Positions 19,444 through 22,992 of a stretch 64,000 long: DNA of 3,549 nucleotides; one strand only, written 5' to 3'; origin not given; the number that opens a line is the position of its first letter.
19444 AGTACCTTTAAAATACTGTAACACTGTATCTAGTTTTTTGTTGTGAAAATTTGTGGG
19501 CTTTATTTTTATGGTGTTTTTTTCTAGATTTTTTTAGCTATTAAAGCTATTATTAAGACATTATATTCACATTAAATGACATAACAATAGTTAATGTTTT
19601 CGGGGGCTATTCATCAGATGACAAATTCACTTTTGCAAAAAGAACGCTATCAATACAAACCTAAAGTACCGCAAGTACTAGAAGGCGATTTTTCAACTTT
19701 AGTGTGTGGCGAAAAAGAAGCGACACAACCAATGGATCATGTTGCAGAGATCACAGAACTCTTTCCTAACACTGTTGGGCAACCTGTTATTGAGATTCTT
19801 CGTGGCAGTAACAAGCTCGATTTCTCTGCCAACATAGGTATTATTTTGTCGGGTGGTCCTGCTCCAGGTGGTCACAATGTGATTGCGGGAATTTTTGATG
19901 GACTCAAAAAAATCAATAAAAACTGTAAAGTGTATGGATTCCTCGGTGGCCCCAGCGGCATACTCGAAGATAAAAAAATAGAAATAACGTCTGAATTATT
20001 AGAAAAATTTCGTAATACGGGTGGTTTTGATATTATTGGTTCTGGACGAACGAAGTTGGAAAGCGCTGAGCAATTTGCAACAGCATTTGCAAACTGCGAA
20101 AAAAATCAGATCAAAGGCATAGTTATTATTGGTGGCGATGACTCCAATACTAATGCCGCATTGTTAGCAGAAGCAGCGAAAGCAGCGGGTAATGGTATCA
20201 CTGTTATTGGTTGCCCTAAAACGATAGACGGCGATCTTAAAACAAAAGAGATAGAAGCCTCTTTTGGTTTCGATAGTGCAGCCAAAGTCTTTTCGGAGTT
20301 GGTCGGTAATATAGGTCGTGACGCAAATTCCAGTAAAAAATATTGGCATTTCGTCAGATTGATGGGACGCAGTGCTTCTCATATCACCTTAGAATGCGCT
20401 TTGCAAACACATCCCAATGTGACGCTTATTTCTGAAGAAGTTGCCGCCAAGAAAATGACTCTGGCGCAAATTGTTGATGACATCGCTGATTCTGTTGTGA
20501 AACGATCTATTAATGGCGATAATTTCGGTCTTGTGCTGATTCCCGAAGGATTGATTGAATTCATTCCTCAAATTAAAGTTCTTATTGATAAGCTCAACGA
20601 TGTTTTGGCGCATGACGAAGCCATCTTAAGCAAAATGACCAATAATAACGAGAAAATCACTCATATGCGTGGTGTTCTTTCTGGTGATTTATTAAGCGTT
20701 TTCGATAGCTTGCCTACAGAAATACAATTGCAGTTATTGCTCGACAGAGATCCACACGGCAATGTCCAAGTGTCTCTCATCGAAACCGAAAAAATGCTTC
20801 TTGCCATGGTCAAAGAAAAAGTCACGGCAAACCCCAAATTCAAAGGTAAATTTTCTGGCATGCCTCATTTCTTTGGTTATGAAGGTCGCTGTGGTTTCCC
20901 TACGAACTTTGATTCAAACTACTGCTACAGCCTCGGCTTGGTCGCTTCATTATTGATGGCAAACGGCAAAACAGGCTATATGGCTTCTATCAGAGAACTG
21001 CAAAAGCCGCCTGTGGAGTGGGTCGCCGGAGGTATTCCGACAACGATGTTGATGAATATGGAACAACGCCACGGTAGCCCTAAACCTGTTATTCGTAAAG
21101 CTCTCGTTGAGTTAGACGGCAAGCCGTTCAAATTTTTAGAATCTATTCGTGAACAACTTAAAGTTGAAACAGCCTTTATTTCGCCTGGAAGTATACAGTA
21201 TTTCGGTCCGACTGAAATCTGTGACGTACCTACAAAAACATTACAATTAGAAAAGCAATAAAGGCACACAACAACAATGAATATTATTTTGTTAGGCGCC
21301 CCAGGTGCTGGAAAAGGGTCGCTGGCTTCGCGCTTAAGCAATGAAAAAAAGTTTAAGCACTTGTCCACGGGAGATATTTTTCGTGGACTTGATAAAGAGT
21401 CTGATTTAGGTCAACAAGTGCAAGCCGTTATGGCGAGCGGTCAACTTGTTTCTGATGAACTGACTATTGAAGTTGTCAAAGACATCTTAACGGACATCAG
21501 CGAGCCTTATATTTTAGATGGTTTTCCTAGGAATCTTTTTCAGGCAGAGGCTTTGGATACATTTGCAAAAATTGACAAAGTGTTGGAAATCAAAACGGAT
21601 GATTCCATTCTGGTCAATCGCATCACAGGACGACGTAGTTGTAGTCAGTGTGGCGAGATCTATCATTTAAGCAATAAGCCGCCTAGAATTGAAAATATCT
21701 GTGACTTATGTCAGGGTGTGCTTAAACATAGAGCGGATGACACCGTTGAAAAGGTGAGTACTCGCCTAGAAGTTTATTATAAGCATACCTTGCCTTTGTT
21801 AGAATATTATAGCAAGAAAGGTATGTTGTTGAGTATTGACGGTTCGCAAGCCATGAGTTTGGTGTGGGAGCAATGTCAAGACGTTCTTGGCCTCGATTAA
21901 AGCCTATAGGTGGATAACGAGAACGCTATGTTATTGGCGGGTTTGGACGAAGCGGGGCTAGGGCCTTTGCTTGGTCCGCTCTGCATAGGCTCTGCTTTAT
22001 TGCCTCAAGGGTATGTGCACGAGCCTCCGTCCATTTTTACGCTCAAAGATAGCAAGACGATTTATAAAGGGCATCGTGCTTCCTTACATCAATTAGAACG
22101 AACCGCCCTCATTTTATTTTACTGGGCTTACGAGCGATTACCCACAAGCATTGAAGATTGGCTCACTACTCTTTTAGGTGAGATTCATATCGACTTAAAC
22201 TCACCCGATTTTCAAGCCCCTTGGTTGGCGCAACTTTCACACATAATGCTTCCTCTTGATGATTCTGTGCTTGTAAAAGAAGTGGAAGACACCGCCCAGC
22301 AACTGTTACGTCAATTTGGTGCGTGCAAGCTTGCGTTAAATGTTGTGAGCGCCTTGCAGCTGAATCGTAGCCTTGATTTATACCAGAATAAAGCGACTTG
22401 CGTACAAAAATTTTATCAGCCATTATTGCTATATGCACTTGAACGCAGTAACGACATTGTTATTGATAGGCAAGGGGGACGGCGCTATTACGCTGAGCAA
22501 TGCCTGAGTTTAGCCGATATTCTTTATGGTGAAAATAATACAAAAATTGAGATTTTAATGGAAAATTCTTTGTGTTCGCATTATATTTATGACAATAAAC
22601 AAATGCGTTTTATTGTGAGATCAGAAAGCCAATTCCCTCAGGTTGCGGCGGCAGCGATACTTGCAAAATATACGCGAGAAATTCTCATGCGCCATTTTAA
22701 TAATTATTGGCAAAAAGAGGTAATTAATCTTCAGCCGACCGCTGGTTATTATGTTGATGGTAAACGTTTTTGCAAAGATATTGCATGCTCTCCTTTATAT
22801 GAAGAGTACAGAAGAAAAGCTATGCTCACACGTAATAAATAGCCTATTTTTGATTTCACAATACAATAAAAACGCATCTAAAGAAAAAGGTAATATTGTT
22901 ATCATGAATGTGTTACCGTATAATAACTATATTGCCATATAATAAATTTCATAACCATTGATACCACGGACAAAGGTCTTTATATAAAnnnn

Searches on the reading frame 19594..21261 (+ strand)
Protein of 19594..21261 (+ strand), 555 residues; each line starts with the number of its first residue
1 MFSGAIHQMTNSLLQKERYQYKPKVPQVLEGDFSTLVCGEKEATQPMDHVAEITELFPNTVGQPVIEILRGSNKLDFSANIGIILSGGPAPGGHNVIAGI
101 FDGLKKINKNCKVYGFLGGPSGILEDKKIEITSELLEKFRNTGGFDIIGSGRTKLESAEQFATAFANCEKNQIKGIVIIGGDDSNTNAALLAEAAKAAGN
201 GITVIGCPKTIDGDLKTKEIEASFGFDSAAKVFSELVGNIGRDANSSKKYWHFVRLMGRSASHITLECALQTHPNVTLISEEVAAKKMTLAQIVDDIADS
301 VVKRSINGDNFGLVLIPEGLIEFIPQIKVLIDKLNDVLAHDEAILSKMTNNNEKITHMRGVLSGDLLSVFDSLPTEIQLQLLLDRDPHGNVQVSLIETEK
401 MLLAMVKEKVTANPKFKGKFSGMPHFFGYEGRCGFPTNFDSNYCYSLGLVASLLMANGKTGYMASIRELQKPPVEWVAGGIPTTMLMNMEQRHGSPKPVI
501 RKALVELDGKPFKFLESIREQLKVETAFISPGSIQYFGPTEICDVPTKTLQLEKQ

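Call 10: search_protein_families(library=pfam, proteins=[window:19594-21261:+], max_evalue=0.001)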
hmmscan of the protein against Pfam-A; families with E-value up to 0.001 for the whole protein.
window:19594-21261:+ (555 aa): 1 family
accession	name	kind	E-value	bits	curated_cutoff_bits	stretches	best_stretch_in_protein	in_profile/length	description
PF00365.25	PFK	-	6.6e-40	137.7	30.9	1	80-330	1-232/277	Phosphofructokinase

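Call 19: find_related_loci(query=window:19594-21258:+, collection=genome_contigs, flank=10000)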
Query window:19594-21258:+ (555 aa) in genome_contigs; peptide patterns used: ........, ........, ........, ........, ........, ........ (x = any residue, [..] = any of these).
140 stretches matched a pattern; 36 encode a relative of the query (tblastn E <= 1e-3); 36 distinct loci.
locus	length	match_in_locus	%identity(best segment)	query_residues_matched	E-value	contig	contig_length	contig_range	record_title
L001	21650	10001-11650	59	9-554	0e+0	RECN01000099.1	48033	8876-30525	MAG: Spirochaetaceae bacterium isolate DLM2.Bin42 NODE_633_length_48033_cov_10.3423, whole genome shotgun sequence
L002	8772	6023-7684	59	5-554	0e+0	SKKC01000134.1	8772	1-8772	MAG: Spirochaetales bacterium isolate CSSed162cmA_133 CSSed16-2cmA-32354, whole genome shotgun sequence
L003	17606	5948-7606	59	6-554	0e+0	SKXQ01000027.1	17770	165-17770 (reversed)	MAG: Spirochaetaceae bacterium isolate CSSed162cmB_249 CSSed16-2cmB-7868, whole genome shotgun sequence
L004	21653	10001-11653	58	8-554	0e+0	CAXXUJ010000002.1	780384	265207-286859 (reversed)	MAG: Sphaerochaetaceae bacterium isolate 4f0ff973-23aa-446c-b11c-24bc849d3bd2 genome assembly, contig: contig_2, whole g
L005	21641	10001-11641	60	9-554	0e+0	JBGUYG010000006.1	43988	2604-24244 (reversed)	MAG: Paludibacteraceae bacterium isolate ruminal_MAG_483 ruminal_MAG_483_contig_0006, whole genome shotgun sequence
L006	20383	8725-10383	58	6-554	0e+0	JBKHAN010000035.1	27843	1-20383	MAG: Spirochaetaceae bacterium isolate D1M01_18 NODE_2229_length_27843_cov_7.304844, whole genome shotgun sequence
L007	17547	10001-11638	59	12-553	0e+0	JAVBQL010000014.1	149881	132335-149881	MAG: Spirochaetota bacterium isolate EPI_MAG_00166 c_000007471496, whole genome shotgun sequence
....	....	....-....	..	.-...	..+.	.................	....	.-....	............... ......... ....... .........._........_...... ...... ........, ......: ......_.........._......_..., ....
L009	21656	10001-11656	57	8-555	0e+0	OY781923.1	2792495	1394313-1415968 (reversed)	MAG: Sphaerochaetaceae bacterium isolate 77f26d43-b2b0-4d0d-8c29-067165085957 genome assembly, chromosome: 1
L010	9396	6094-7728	57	9-549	0e+0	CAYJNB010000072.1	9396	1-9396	MAG TPA_asm: uncultured Treponemataceae bacterium isolate ERP123703_co3_90 genome assembly, contig: NODE_8879_length_939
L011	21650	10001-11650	56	9-553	0e+0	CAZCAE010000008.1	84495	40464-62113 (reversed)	MAG TPA_asm: uncultured Spirochaeta sp. isolate SRP141376_co3_416 genome assembly, contig: NODE_566_length_84495_cov_5.5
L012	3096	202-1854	55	9-555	0e+0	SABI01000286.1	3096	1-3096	MAG: Spirochaetia bacterium isolate INTA.CYC.084 contig-100_30888, whole genome shotgun sequence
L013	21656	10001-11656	57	8-555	0e+0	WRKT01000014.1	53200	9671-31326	MAG: Treponema sp. isolate Th196P3bin120 Ga0099364_10000806, whole genome shotgun sequence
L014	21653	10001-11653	55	9-555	0e+0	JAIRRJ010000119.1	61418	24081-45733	MAG: Treponema sp. isolate Crp329_bin9 k119_169811, whole genome shotgun sequence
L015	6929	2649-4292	55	12-555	0e+0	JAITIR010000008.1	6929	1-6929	MAG: Spirochaetaceae bacterium isolate Pcl387_bin125 k119_2914974, whole genome shotgun sequence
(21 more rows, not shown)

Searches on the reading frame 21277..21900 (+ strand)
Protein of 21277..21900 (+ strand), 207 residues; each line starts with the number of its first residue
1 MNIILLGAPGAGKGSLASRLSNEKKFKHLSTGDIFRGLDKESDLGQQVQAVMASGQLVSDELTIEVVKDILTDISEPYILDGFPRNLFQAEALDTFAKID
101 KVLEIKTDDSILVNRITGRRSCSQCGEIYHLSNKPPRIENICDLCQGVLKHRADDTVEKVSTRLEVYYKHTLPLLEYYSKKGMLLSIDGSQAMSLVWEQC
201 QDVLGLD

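Call 10: search_protein_families(library=pfam, proteins=[window:21277-21900:+], max_evalue=0.001)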
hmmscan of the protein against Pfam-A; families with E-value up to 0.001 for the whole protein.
window:21277-21900:+ (207 aa): 5 families
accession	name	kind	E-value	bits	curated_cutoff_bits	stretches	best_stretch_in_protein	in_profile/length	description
PF00406.28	ADK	-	1.4e-41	142.5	26.8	1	5-182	1-150/151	Adenylate kinase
PF13207.12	AAA_17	-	7.4e-17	62.4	27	1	6-120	1-123/136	AAA domain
PF05191.20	ADK_lid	-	1.7e-13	50.6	26.6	1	119-154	1-36/36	Adenylate kinase, active site lid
PF13238.12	AAA_18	-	1.2e-08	35.9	29.4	1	3-121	1-113/128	AAA domain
PF13671.12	AAA_33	-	0.00045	21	27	1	3-118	2-117/143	AAA domain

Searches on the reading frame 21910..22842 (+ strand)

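Call 10: search_protein_families(library=pfam, proteins=[window:21910-22842:+], max_evalue=0.001)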
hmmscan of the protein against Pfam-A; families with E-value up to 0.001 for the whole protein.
window:21910-22842:+ (310 aa): 1 family
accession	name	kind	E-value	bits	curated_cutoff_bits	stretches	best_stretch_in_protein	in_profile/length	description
PF01351.25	RNase_HII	-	6.2e-12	46.3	25.8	1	10-62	1-52/199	Ribonuclease HII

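Call 76: search_protein_families(library=pfam, proteins=[window:21910-22839:+], max_evalue=0.1)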
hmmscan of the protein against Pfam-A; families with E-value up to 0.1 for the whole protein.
window:21910-22839:+ (310 aa): 1 family
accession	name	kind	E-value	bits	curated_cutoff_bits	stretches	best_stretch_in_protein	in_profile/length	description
PF01351.25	RNase_HII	-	6.2e-12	46.3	25.8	2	10-62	1-52/199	Ribonuclease HII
